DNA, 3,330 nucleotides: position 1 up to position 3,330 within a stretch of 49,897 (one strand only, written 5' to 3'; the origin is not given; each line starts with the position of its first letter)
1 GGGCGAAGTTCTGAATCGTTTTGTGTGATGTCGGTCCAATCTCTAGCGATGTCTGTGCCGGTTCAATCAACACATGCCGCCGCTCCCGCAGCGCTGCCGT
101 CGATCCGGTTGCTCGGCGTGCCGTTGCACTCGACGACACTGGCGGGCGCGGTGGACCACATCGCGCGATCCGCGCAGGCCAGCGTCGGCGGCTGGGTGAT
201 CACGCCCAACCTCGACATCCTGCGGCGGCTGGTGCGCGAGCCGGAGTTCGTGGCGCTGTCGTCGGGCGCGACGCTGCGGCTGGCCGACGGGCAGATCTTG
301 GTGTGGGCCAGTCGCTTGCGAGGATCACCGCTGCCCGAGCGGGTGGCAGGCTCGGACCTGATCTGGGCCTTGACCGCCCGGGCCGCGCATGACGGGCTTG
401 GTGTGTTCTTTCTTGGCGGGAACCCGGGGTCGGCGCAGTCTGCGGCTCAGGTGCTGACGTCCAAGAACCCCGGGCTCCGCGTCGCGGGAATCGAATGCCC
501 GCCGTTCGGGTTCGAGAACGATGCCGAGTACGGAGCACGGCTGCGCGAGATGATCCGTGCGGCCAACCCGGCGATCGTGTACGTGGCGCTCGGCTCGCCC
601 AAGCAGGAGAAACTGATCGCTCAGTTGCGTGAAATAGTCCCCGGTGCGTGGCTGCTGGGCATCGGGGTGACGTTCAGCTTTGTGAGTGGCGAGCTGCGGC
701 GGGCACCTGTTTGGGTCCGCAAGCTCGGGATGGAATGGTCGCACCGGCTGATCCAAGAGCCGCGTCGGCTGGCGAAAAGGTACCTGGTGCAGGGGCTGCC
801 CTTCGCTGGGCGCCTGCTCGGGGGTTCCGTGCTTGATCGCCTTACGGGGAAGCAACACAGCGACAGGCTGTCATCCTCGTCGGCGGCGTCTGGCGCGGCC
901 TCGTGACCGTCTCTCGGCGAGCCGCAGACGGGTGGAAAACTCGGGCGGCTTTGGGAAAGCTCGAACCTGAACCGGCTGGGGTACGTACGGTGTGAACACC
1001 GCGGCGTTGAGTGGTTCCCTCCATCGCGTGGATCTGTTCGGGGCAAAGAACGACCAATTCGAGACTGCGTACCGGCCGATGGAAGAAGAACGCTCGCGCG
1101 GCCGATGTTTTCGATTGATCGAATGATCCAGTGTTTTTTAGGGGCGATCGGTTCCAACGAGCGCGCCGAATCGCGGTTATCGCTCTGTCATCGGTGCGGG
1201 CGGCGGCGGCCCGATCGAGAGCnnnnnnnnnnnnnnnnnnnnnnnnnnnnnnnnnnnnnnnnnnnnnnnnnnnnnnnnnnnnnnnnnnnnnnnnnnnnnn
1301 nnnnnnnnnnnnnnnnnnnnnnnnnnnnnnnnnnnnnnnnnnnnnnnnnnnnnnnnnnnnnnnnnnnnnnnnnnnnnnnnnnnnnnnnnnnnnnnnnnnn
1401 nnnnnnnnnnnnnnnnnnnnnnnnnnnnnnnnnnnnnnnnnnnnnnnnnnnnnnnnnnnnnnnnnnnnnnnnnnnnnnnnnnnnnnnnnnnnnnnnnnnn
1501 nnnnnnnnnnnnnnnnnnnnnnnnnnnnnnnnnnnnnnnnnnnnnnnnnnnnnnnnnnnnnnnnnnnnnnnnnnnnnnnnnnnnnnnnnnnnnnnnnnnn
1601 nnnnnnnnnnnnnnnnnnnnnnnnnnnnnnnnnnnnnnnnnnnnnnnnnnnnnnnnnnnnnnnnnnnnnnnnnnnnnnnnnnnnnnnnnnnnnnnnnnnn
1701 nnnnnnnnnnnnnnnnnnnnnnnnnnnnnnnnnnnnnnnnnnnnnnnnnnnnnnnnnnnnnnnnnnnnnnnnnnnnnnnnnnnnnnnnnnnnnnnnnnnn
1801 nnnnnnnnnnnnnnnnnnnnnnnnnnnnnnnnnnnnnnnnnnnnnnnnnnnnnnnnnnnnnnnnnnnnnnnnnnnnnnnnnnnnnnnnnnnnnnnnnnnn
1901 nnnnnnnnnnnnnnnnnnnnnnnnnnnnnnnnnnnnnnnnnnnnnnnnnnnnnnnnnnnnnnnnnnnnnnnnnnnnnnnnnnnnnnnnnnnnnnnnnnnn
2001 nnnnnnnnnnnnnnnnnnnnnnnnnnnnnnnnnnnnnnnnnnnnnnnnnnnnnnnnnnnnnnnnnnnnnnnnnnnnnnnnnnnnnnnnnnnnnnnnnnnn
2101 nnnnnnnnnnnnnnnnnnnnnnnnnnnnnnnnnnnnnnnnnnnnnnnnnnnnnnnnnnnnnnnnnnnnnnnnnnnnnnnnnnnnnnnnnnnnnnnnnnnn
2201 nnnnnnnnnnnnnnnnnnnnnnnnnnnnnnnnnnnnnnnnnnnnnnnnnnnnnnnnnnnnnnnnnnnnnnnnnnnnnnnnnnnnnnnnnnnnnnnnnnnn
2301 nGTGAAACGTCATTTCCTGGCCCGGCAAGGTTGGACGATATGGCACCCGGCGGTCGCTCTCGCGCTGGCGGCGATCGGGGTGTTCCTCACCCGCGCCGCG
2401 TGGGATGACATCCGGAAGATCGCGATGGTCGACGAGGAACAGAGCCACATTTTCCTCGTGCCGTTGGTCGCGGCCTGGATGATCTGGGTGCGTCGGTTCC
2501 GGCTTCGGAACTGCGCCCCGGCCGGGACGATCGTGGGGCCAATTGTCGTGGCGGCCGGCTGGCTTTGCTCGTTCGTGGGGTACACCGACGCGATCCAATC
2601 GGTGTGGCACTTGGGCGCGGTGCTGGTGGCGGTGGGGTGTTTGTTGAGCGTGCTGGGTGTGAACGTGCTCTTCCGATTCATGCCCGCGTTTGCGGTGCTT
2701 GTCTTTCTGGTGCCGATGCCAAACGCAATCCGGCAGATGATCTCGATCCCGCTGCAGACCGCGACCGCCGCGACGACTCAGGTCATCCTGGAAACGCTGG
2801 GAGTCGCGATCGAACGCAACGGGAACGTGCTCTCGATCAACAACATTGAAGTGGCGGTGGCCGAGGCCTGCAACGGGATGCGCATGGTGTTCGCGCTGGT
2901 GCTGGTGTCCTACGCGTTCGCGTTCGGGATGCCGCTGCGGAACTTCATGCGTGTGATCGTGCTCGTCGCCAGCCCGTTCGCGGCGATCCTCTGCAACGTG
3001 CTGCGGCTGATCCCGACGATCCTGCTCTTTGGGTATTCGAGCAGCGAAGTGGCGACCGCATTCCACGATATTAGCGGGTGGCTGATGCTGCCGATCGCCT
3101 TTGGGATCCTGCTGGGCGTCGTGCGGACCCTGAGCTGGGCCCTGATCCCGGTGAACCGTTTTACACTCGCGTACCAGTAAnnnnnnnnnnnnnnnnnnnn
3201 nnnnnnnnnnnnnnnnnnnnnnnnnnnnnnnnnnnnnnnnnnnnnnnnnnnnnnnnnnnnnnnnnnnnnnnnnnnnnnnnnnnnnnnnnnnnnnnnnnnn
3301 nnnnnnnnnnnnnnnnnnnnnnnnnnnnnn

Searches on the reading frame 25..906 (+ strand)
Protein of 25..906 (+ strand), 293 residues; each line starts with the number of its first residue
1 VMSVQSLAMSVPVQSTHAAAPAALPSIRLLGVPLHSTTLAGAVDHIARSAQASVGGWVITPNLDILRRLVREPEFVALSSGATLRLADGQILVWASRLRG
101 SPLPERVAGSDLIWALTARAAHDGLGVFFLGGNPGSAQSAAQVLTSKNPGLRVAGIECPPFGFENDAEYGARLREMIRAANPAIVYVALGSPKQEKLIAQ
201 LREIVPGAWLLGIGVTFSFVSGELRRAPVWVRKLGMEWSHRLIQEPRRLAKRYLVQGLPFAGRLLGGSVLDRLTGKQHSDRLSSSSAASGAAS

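Call 4: search_protein_families(library=ncbifam, proteins=[window:25-906:+], max_evalue=1)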
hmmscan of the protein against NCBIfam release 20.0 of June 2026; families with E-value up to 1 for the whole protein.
window:25-906:+ (293 aa): 5 families
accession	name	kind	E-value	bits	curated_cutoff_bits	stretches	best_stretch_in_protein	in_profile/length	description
NF041872.1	EPS_EpsA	equivalog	1.7e-44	152.1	500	1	25-265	16-255/265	exopolysaccharide biosynthesis glycosyltransferase EpsA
TIGR00696.1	wecG_tagA_cpsF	superfamily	3.5e-39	134.4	69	1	80-255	4-175/178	WecB/TagA/CpsF family glycosyltransferase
NF002980.1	PRK03692.1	equivalog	1.2e-27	96.9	323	1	38-252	16-225/240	lipopolysaccharide N-acetylmannosaminouronosyltransferase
NF041710.1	UDPacetylman_taseTarA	equivalog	6.3e-24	84.8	350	1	27-251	9-229/247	N-acetylglucosaminyldiphosphoundecaprenol N-acetyl-beta-D-mannosaminyltransferase TarA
NF006295.0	PRK08482.1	equivalog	0.2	12.2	135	1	108-151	23-68/105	F0F1 ATP synthase subunit C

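Call 5: search_protein_families(library=pfam, proteins=[window:25-906:+], max_evalue=1)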
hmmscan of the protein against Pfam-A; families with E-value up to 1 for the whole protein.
window:25-906:+ (293 aa): 1 family
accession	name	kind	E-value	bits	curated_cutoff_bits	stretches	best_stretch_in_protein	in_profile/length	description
PF03808.19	Glyco_tran_WecG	-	2.8e-56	190.4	27.4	1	82-253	1-168/168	Glycosyl transferase WecG/TagA/CpsF family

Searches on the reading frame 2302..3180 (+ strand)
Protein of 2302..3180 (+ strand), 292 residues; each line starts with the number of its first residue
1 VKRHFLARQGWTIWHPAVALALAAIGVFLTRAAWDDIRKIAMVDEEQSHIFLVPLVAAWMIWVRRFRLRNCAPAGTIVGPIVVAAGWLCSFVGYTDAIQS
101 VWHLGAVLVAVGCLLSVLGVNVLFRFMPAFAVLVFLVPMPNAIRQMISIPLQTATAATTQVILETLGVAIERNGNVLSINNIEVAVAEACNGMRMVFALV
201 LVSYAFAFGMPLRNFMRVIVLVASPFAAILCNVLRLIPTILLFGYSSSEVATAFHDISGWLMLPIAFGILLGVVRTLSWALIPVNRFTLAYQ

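Call 4: search_protein_families(library=ncbifam, proteins=[window:2302-3180:+], max_evalue=1)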
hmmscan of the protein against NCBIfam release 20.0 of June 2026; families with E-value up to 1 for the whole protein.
window:2302-3180:+ (292 aa): 21 families
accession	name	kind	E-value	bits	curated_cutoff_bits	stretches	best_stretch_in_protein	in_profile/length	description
TIGR03109.2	exosort_XrtA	exception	3.7e-37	128.2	208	1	19-275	3-257/261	exosortase A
TIGR02602.1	8TM_EpsH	subfamily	8e-36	123.8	105.55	1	42-271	5-234/241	exosortase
TIGR04152.1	exosort_VPLPA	exception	6.1e-33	114.6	400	1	44-277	7-242/486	VPLPA-CTERM-specific exosortase XrtD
NF038142.1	exosort_XrtW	exception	1.7e-29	102.5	425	1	22-238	8-225/494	exosortase W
NF035943.2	exosort_XrtV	exception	1e-23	84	313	1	37-276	23-265/270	exosortase V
TIGR03113.1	exosort_XrtB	exception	1.1e-18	67.8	275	1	30-275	13-262/268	exosortase B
TIGR04151.1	exosort_VPDSG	exception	2e-14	53.7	300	1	36-263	47-285/306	VPDSG-CTERM-specific exosortase XrtC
TIGR03763.1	cyanoexo_CrtA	exception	9.5e-13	48.2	150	1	48-273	35-254/260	cyanoexosortase A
TIGR04178.1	exo_archaeo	signature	3e-12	46.7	23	1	184-277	1-95/97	exosortase/archaeosortase family protein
TIGR04156.1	cyanoexo_CrtB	exception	4.2e-12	46.2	300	1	39-265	29-254/280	cyanoexosortase B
NF033464.1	cyanoexo_CrtC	exception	9.3e-09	35.2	225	1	18-237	8-234/278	cyanoexosortase C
TIGR04476.1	exosort_XrtN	exception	1.8e-08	33.9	200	1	91-264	62-233/406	exosortase N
TIGR04124.1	archaeo_artE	exception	3.4e-07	30.4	95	1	150-269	29-142/153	archaeosortase family protein ArtE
TIGR04177.1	exosort_XrtH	exception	1.5e-05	25.1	86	1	127-257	4-134/158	exosortase H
NF012182.0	exosortase_XrtQ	exception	1.6e-05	24.6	270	1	51-271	37-252/256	exosortase Q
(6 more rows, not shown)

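Call 5: search_protein_families(library=pfam, proteins=[window:2302-3180:+], max_evalue=1)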
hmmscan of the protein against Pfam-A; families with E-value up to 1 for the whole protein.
window:2302-3180:+ (292 aa): 3 families
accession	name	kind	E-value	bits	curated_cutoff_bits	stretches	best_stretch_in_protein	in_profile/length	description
PF09721.15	Exosortase_EpsH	-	6.3e-50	170.4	25.7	1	24-275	3-252/254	Transmembrane exosortase (Exosortase_EpsH)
PF11773.13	ComGE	-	0.03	14.7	25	1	129-194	8-71/82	Competence system putative prepilin ComGE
PF24806.1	DUF7706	-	0.078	13.5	27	1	16-46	13-40/63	Family of unknown function (DUF7706)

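Call 15: find_homologous_proteins(query=window:2302-3180:+, max_evalue=1e-10)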
Query window:2302-3180:+ (292 aa): 1195 proteins with E <= 1e-10 among 8000 candidates; the best 120 are listed.
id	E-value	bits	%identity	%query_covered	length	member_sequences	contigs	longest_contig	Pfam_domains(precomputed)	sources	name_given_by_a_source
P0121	2.7e-183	626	100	100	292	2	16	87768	PF09721.16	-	-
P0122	6.5e-164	562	88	100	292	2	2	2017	PF09721.16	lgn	-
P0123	7.2e-160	549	87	100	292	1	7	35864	PF09721.16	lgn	-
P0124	2.9e-159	547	86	100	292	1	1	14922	PF09721.16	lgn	-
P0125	2.3e-156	537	82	100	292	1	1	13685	PF09721.16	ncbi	-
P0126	4.3e-124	431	67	100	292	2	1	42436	PF09721.16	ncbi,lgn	-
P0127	1.7e-123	430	66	98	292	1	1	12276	PF09721.16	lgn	-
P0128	1.7e-123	430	68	98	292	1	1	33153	PF09721.16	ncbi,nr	ncbi:MAG: exosortase/archaeosortase family protein [Phycisphaerales bacterium]|nr:exosortase/archaeo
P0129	1.1e-122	427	67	99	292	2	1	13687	PF09721.16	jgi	-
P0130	1.2e-122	427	66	98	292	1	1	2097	PF09721.16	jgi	jgi:exosortase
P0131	2.2e-122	426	69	97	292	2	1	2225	PF09721.16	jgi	-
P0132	6.0e-122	424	67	100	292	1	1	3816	PF09721.16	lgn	-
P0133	9.2e-122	424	65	100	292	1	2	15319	PF09721.16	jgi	jgi:exosortase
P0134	9.6e-122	424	68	100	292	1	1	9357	PF09721.16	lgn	-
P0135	1.8e-121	423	69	98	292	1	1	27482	PF09721.16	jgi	jgi:exosortase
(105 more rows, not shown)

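Call 18: find_related_loci(query=A1, collection=genome_contigs, flank=10000)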
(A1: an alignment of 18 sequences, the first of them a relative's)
Query A1 (292 aa) in genome_contigs; peptide patterns used: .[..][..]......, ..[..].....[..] (x = any residue, [..] = any of these).
566 stretches matched a pattern; 526 encode a relative of the query (tblastn E <= 1e-3); the best 80 are kept; 80 distinct loci.
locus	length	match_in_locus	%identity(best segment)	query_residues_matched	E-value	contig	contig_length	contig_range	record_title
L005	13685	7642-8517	82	1-292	2e-157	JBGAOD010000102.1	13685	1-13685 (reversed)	MAG: Phycisphaerales bacterium isolate MAG_AAO_H10.069 AAOH10-69_opera_contig_12607, whole genome shotgun sequence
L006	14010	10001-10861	68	6-292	3e-129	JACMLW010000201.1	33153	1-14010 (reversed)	MAG: Phycisphaerales bacterium isolate ES-bin-47 ES-bin-47-contig-k141_13119771, whole genome shotgun sequence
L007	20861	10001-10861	67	6-292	5e-125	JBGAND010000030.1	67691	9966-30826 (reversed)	MAG: Phycisphaerales bacterium isolate MAG_MBR_H10.24 MBRH10-24_opera_contig_1700, whole genome shotgun sequence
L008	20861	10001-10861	68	6-292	9e-125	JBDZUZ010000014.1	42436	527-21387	MAG: Planctomycetaceae bacterium isolate PE_seawater31 NODE_223_length_42436, whole genome shotgun sequence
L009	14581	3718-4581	67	5-292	4e-122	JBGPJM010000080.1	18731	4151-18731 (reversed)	MAG: Phycisphaerae bacterium isolate OBJ_0618_7090110_309 k141_5725483_length_18731_cov_15.0000, whole genome shotgun se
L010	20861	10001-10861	65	6-292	3e-120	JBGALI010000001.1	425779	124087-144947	MAG: Phycisphaerales bacterium isolate MAG_AAO_H125.64 AAOH125-64_opera_contig_88, whole genome shotgun sequence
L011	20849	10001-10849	64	10-292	6e-120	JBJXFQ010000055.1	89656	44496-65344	MAG: Phycisphaerales bacterium isolate F1F2.bin.430 k127_9415512, whole genome shotgun sequence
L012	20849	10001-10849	66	10-292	3e-119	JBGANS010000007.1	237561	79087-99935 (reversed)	MAG: Phycisphaerales bacterium isolate MAG_MBR_H10.70 MBRH10-70_opera_contig_210, whole genome shotgun sequence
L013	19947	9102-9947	65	11-292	2e-118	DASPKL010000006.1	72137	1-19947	MAG TPA_asm: Phycisphaerales bacterium isolate SMAG_U12035 k141_1055053, whole genome shotgun sequence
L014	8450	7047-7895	66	10-292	3e-118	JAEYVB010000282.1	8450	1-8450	MAG: Planctomycetota bacterium isolate OH_CBlB_190 k127_3228759, whole genome shotgun sequence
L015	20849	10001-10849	67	10-292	6e-118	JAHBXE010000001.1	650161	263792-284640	MAG: Phycisphaeraceae bacterium isolate ACE_PLA16 PLA16_1, whole genome shotgun sequence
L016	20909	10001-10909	60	2-292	1e-116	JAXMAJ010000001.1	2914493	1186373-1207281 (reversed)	MAG: Phycisphaerales bacterium isolate STL-PLA7 C1.201.fa-1, whole genome shotgun sequence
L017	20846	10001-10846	63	11-292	1e-116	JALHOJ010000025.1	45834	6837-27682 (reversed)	MAG: Phycisphaerales bacterium isolate bin.134_sub c_000000003881, whole genome shotgun sequence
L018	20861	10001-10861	62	6-292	1e-115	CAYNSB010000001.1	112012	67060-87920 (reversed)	MAG TPA_asm: uncultured Phycisphaeraceae bacterium isolate SRP189682_co1_57 genome assembly, contig: NODE_102_length_112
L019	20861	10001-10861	63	6-292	3e-115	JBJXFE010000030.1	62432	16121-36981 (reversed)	MAG: Phycisphaerales bacterium isolate F1F2.bin.534 k127_1454462, whole genome shotgun sequence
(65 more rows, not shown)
